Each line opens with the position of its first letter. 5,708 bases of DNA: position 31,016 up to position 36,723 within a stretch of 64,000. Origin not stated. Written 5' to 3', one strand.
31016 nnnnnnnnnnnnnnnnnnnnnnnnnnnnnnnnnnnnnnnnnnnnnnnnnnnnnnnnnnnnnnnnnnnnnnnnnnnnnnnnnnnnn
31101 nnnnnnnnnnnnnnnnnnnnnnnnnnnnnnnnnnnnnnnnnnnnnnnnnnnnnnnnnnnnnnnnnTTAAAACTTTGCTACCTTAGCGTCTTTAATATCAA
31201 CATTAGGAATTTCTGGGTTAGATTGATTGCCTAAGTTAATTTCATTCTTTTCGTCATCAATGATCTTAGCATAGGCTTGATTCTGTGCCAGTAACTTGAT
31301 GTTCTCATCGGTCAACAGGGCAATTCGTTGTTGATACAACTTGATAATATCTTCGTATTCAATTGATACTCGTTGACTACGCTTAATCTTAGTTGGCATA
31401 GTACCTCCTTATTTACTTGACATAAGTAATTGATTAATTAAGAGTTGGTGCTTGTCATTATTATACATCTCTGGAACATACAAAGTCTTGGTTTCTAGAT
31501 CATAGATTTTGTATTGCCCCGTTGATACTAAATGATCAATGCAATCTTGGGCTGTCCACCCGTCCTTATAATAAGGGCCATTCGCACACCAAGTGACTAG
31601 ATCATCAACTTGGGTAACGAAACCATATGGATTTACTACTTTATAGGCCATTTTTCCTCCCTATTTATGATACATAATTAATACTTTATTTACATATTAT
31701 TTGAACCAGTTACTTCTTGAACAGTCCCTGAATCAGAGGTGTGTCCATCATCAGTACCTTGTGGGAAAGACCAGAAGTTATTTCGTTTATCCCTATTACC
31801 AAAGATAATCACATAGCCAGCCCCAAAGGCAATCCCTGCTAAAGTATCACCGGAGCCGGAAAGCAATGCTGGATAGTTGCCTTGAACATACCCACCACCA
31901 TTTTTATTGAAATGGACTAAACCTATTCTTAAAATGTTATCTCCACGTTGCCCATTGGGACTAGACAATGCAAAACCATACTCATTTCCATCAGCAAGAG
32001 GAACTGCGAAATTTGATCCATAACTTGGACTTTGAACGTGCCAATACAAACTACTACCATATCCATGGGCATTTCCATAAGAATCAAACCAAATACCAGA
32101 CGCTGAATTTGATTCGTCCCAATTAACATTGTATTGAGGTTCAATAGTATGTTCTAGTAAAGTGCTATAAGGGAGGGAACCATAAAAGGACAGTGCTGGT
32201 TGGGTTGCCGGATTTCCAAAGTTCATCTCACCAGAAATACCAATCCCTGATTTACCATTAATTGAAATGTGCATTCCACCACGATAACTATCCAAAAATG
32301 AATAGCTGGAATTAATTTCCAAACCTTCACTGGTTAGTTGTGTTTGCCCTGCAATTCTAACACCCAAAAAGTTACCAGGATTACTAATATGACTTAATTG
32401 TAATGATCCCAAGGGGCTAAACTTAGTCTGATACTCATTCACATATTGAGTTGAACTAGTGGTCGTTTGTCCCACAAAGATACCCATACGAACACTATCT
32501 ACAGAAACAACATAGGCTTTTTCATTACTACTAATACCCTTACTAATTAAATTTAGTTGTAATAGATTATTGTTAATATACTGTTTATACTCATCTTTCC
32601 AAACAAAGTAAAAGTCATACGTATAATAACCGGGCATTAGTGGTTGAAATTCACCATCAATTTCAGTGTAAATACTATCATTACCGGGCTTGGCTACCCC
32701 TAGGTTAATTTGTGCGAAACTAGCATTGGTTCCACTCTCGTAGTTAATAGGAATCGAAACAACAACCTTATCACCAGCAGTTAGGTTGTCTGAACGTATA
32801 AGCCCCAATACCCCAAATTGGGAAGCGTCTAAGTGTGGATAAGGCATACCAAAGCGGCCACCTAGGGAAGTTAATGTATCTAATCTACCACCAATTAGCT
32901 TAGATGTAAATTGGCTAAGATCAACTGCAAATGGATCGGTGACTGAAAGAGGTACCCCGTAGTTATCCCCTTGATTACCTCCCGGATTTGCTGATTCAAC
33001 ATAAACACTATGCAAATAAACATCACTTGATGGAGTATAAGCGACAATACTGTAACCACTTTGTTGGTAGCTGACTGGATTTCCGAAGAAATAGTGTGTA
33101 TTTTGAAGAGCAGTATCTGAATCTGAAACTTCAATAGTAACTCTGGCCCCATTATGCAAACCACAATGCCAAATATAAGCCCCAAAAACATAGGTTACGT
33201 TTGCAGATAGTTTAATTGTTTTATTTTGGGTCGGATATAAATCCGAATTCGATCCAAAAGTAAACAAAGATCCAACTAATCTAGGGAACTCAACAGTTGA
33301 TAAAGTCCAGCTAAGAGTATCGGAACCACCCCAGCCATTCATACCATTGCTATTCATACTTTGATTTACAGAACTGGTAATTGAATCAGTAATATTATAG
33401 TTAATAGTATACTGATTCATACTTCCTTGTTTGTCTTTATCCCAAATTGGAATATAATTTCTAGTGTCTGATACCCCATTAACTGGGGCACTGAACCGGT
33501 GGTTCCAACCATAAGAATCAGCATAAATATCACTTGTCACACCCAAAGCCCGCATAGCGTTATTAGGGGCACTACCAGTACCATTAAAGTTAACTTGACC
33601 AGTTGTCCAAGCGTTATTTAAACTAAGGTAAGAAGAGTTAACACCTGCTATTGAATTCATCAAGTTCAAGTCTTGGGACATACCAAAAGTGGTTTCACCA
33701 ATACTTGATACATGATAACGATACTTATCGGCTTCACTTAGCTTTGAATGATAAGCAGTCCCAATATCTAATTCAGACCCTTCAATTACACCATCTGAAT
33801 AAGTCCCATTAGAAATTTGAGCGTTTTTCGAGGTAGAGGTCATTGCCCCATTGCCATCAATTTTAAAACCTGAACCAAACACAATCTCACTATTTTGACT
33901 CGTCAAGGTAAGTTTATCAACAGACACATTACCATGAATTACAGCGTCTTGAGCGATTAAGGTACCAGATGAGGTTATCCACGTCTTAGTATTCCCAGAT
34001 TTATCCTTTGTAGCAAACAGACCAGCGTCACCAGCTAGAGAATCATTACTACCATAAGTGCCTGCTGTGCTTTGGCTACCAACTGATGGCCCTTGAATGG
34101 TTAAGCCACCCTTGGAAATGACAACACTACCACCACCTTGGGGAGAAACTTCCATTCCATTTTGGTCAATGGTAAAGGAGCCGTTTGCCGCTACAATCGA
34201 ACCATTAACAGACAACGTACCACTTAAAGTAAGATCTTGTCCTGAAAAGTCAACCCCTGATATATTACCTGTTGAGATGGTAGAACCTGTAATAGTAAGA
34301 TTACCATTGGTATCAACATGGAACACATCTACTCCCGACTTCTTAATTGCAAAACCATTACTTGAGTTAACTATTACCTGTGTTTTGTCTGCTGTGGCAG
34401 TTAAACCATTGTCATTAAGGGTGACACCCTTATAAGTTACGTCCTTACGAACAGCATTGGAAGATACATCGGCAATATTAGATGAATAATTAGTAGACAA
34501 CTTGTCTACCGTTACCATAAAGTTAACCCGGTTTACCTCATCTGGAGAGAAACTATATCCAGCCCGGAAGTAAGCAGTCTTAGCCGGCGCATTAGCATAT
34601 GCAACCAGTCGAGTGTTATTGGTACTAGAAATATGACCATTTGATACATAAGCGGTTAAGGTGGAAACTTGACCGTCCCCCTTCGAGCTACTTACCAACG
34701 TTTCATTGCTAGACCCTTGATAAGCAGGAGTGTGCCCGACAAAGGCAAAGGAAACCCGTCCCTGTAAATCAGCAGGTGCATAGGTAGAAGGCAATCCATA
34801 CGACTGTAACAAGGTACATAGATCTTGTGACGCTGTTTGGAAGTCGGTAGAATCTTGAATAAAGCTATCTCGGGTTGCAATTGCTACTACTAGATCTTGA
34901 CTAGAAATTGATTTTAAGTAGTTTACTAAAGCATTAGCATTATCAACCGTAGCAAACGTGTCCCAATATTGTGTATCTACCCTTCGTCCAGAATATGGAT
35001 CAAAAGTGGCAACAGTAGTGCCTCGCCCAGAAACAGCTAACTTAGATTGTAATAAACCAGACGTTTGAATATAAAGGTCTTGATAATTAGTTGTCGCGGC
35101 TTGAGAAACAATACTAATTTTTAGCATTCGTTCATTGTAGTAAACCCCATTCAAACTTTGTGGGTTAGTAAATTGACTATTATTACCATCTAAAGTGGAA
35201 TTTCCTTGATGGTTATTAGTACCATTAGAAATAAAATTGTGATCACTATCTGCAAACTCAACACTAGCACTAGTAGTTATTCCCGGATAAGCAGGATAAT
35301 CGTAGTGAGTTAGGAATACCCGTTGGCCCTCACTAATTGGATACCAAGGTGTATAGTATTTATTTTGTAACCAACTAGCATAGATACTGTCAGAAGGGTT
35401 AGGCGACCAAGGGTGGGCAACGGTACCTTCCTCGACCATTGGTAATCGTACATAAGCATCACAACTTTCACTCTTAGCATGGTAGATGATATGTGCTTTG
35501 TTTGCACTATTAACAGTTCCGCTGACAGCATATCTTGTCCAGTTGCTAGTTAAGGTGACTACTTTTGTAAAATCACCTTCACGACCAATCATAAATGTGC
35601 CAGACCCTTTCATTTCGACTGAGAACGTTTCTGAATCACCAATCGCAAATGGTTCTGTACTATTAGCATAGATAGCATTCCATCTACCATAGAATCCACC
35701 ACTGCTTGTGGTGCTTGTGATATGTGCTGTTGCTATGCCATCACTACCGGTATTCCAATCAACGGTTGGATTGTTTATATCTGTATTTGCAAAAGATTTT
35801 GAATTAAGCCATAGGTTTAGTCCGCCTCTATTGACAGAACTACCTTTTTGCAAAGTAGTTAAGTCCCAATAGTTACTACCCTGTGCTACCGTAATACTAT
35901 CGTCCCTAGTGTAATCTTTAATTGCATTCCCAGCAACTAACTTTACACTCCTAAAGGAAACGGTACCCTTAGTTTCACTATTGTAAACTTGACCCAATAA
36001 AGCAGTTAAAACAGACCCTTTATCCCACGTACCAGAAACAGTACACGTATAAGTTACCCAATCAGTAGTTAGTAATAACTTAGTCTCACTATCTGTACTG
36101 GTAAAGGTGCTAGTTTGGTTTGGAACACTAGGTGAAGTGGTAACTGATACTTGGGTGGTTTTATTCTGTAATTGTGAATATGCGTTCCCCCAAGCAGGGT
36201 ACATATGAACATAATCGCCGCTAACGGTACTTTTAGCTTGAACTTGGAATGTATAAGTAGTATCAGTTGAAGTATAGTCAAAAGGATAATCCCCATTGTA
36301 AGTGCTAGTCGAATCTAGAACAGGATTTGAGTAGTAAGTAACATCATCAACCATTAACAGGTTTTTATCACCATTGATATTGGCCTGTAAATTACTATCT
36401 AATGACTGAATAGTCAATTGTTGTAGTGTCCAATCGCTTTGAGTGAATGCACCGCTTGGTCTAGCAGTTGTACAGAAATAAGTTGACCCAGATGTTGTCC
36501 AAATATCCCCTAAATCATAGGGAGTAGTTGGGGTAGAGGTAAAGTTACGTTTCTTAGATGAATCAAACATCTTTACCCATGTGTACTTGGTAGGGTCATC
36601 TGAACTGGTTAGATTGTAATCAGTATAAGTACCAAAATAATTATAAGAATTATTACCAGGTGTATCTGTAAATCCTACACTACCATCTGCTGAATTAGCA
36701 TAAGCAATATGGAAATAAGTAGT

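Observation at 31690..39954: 2754-aa protein fusing a gpV/gp5-like spike N-terminus to six collagen-like repeat modules and a large C-terminal binding region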

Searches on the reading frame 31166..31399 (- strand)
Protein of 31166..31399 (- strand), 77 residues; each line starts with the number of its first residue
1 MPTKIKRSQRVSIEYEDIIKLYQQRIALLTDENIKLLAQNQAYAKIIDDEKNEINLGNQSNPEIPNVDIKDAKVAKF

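Call 70: search_protein_families(library=phrogs, proteins=[window:31166-31399:-], max_evalue=0.01)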
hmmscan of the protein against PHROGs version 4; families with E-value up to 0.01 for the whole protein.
window:31166-31399:- (77 aa): 1 family
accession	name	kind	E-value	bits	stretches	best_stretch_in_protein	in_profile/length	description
phrog_1399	-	unknown function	0.0065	17.1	0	9-38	7-36/58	-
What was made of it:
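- Tried and rejected: PHROG searches on the two downstream ORFs (80 and 77 aa) and on LfeInf gp081 gave no useful function (call 70).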

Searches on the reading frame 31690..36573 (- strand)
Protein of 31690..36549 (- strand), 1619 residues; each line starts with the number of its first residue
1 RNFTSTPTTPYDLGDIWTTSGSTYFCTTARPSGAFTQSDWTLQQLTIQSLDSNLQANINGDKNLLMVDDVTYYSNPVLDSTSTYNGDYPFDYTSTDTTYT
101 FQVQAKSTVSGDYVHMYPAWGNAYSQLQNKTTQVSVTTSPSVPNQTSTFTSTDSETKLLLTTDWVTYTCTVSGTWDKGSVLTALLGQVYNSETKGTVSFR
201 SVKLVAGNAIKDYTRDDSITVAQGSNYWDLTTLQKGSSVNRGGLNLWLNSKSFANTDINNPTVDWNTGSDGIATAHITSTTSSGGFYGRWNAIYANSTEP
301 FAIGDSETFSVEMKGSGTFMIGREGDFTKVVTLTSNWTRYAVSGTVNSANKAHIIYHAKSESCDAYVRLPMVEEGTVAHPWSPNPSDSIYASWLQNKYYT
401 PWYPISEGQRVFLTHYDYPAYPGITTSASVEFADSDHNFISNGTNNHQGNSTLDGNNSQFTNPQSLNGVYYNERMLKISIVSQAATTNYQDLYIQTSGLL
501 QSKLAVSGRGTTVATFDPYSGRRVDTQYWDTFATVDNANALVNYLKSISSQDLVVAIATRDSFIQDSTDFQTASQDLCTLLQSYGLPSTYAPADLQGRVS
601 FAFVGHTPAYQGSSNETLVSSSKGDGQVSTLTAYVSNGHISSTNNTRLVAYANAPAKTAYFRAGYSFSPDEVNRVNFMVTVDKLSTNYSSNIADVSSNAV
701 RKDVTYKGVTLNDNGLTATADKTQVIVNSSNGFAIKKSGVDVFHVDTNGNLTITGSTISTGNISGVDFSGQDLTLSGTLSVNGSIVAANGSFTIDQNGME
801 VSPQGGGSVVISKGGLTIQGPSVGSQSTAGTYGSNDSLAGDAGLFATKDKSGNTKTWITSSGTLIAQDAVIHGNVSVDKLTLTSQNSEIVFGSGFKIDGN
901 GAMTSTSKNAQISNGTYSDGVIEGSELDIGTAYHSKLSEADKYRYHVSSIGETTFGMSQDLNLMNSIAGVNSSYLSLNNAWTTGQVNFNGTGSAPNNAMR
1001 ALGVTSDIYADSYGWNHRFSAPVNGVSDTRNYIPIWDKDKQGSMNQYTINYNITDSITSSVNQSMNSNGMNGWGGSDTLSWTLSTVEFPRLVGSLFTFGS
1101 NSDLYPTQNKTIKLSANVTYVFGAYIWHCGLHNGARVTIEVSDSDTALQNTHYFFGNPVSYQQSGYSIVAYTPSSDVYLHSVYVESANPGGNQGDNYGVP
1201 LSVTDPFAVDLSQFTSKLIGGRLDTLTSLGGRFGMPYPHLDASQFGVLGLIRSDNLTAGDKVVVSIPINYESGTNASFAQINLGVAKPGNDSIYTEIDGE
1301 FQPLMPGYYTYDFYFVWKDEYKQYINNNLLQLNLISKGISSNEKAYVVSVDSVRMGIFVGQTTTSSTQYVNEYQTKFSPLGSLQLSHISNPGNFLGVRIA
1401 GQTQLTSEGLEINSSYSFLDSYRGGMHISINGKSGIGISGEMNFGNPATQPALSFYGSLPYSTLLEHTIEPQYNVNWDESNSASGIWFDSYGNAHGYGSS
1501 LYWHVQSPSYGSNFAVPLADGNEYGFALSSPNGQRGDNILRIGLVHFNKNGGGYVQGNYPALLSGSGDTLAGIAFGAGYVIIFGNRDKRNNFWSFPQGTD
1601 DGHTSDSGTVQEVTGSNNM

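Call 22: find_homologous_proteins(query=window:31690-36549:-, max_evalue=0.001)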
Query window:31690-36549:- (1619 aa): 98 proteins with E <= 0.001 among 8000 candidates.
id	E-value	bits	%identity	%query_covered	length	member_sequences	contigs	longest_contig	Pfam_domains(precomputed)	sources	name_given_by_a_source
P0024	0.0e+0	3637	100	100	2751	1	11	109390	PF01391.24,PF21470.2,PF15711.11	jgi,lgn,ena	jgi:hypothetical protein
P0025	0.0e+0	2969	89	78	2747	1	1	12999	PF01391.24,PF21470.2,PF15711.11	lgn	-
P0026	0.0e+0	2964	82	100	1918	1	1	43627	PF21470.2,PF15711.11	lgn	-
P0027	0.0e+0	2943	93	76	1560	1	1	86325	PF15711.11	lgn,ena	-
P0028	0.0e+0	2881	82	100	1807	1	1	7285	PF21470.2,PF15711.11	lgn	-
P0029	0.0e+0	2819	80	100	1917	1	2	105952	PF21470.2,PF15711.11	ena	-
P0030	0.0e+0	2790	80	95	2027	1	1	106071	PF21470.2,PF15711.11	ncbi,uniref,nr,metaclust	ncbi:hypothetical protein LfeInf_082 [Lactobacillus phage LfeInf]|uniref:ILEI/PANDER domain-containi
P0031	0.0e+0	2761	80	94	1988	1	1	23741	PF15711.11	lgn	-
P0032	0.0e+0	2741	79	95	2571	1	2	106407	PF15711.11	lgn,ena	-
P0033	0.0e+0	2637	84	76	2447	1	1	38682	PF15711.11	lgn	-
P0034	0.0e+0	2627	83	76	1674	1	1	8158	PF15711.11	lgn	-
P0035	0.0e+0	2621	83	76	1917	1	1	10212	PF15711.11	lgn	-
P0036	0.0e+0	2614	74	100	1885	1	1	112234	PF21470.2,PF15711.11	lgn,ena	-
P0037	0.0e+0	2609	81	75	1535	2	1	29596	PF15711.11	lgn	-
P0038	0.0e+0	2586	82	75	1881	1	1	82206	PF15711.11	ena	-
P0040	0.0e+0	2564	74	94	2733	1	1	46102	PF15711.11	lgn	-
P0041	0.0e+0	2559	80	75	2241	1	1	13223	PF15711.11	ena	-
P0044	0.0e+0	2480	72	100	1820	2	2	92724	PF21470.2,PF15711.11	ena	-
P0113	7.7e-39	151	55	7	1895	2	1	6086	PF21470.2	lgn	-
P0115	1.0e-35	141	40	12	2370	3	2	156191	PF01391.24,PF21470.2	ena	-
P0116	6.0e-35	138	38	13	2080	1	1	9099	PF21470.2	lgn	-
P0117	1.6e-33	134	52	6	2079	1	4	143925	PF21470.2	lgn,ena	-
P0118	1.8e-33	134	52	6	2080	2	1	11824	PF21470.2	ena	-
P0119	3.4e-32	129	37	12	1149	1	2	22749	PF21470.2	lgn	-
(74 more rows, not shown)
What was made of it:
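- Checked: The public gene call for the identical protein also starts at MSNNIF (P0024, call 22).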

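Call 30: find_encoding_contigs(protein=P0024, flank=3000, max_places=10)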
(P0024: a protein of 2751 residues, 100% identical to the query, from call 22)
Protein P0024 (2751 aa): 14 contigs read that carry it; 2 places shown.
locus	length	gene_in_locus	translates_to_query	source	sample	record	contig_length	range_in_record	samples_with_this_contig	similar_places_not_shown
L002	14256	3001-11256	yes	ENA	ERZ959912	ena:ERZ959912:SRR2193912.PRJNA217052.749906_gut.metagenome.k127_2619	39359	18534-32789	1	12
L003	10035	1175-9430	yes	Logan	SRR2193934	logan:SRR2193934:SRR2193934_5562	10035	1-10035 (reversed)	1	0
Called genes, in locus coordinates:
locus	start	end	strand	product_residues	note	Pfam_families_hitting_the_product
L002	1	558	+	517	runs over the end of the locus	PF04865:Baseplate_J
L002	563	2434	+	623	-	-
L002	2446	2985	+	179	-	PF25691:BW3TFN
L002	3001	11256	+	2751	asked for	PF01391:Collagen (faint), PF21470:BppU-like_C (faint), PF15711:ILEI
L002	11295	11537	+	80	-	-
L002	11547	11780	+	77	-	-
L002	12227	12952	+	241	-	-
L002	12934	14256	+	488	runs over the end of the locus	PF13481:AAA_25 (weak), PF03796:DnaB_C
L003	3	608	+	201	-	?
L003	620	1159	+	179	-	PF25691:BW3TFN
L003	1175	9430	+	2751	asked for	PF01391:Collagen (faint), PF21470:BppU-like_C (faint), PF15711:ILEI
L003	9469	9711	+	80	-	-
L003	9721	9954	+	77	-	-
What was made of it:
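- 31690..39945 (-): CDS of the spike-fibre protein. It is 2751 aa from ATG 39945; the maximal ORF from GTG 39954 is 2754 aa. The stop codon is at 31692-31690. The identical 2751-aa protein P0024 is on 14 contigs (calls 22, 30).
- Checked: The exact protein is carried on 14 contigs read, from at least two sequencing runs (call 30).
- The exact window protein is on 14 contigs of up to 109 kb (calls 22, 30).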

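Call 43: search_solved_structures(query=A2, max_evalue=1, show_alignments=0)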
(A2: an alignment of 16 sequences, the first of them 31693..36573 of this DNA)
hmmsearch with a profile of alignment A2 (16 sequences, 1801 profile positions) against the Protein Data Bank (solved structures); distinct sequences matched with E-value up to 1: 1.
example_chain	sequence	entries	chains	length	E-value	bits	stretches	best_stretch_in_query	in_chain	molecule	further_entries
5e7t_B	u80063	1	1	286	0.078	13.6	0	161-181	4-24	Minor structural protein 5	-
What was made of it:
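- On BppU-like_C / '3-beta domain' junction module of phages of lactic acid bacteria (PF21470; Tuc2009 BppU, PDB 5e7t): There is a weak profile hit to 5e7t_B (E=0.078, call 43).
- Tried and rejected: A profile of the C-terminal 1600 aa against PDB gave only a weak BppU hit (call 43).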

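Call 44: find_encoding_contigs(protein=P0041, flank=3000, max_places=2)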
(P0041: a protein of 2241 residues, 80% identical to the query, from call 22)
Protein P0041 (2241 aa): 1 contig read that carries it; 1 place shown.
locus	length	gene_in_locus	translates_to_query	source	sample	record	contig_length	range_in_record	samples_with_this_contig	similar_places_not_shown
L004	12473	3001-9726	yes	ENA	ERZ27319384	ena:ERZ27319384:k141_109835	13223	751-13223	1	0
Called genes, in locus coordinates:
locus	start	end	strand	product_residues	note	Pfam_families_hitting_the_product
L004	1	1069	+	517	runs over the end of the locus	PF04865:Baseplate_J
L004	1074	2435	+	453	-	PF27728:UCP028438 (weak)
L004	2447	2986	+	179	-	PF25691:BW3TFN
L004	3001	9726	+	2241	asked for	PF15711:ILEI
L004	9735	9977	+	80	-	-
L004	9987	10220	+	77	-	-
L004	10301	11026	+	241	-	-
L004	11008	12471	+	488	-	PF13481:AAA_25 (weak), PF03796:DnaB_C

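Call 45: find_encoding_contigs(protein=P0040, flank=3000, max_places=2)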
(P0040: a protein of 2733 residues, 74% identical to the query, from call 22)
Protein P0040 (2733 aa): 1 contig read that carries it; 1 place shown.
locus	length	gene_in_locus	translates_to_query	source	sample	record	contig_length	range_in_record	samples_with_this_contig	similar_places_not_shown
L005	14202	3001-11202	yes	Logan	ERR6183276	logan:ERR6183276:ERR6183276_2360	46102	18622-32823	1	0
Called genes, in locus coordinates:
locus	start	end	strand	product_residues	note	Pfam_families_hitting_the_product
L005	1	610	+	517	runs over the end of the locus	PF04865:Baseplate_J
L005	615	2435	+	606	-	-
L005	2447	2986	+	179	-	PF25691:BW3TFN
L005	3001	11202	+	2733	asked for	PF15711:ILEI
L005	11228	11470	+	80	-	-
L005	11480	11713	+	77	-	-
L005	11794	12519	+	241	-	-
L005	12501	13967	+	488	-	PF13481:AAA_25 (weak), PF03796:DnaB_C, PF06745:ATPase (faint)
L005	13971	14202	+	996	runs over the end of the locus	PF13175:AAA_15 (weak), PF13476:AAA_23 (faint), PF05204:Hom_end (weak), PF14528:LAGLIDADG_3 (weak), PF02463:SMC_N (weak)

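Call 46: find_encoding_contigs(protein=P0032, flank=3000, max_places=2)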
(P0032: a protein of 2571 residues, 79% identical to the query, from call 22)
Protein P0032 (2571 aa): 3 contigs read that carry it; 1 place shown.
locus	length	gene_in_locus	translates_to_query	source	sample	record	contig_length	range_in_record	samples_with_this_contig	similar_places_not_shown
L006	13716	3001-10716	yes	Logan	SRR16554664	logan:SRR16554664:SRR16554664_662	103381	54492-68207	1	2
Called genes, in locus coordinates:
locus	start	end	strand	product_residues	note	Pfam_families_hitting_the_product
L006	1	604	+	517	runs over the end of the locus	PF04865:Baseplate_J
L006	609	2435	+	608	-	-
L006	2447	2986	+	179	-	PF25691:BW3TFN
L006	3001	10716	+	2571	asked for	PF15711:ILEI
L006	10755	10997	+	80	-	-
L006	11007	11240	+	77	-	-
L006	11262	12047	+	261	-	-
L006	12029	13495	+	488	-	PF13481:AAA_25 (weak), PF03796:DnaB_C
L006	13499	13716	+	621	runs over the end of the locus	PF02463:SMC_N, PF13175:AAA_15, PF13476:AAA_23, PF13558:SbcC_Walker_B (faint)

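Call 77: find_encoding_contigs(protein=P0036, flank=6000, max_places=1)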
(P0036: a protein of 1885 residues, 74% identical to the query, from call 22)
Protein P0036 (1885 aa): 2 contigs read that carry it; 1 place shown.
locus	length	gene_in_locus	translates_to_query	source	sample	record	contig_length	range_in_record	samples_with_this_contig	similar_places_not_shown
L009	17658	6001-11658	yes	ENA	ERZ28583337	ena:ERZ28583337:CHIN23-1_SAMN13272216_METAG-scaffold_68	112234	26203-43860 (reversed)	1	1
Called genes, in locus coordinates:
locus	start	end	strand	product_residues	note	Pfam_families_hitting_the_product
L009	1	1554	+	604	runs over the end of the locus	-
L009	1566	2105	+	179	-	PF25691:BW3TFN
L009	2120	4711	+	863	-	-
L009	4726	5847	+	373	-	-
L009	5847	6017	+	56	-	-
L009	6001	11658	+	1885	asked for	PF21470:BppU-like_C (faint), PF15711:ILEI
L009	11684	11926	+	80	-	-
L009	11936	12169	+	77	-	-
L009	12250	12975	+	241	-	-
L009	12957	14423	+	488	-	PF13481:AAA_25 (weak), PF03796:DnaB_C, PF06745:ATPase (faint)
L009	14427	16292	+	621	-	PF02463:SMC_N, PF13175:AAA_15, PF13476:AAA_23, PF02463:SMC_N (weak), PF13558:SbcC_Walker_B (weak)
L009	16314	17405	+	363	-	PF21817:CapR (faint), PF14311:DUF4379 (faint)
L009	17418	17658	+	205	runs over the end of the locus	PF20880:G1_gp67_N, PF20881:G1_gp67_C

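Call 78: find_encoding_contigs(protein=P0027, flank=6000, max_places=1)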
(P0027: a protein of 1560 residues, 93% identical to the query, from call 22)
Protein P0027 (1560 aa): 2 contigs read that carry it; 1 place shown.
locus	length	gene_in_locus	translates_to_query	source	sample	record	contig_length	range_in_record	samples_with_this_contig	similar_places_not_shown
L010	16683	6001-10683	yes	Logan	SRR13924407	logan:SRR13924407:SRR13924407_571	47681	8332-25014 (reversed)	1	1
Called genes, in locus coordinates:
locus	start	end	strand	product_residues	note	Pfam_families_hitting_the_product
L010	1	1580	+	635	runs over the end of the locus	-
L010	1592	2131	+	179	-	PF25691:BW3TFN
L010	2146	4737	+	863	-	-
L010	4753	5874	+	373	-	-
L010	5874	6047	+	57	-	-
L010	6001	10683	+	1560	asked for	PF15711:ILEI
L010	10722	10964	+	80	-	-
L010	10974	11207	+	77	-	-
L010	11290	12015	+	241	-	-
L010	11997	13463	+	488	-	PF13481:AAA_25, PF03796:DnaB_C, PF06745:ATPase (weak)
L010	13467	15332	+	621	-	PF02463:SMC_N, PF13175:AAA_15, PF13476:AAA_23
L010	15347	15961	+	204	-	PF20880:G1_gp67_N (weak), PF20881:G1_gp67_C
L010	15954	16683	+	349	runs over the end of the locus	PF01807:Zn_ribbon_DnaG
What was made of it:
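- Tried and rejected: Considered and rejected: the identical protein is on 14 contigs, and the split form is equally reproducible (calls 30, 77, 78).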

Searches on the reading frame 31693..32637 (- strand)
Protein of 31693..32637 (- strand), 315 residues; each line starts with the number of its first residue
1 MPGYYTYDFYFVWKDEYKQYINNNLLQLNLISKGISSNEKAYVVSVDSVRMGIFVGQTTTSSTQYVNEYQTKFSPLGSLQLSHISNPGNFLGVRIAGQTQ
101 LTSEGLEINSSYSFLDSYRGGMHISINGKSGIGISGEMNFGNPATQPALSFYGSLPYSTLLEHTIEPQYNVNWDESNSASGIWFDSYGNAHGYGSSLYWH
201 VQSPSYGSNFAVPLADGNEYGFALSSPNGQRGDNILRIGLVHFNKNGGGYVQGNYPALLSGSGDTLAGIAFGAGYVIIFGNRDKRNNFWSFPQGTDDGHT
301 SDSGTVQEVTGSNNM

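Call 38: search_protein_families(library=pfam, proteins=[window:31693-32637:-], max_evalue=5)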
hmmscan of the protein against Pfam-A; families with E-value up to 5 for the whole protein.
window:31693-32637:- (315 aa): 1 family
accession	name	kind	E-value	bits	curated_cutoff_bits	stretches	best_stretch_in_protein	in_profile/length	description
PF19412.4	DUF5982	-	0.28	11.5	23.9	1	244-291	18-60/64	Domain of unknown function (DUF5982)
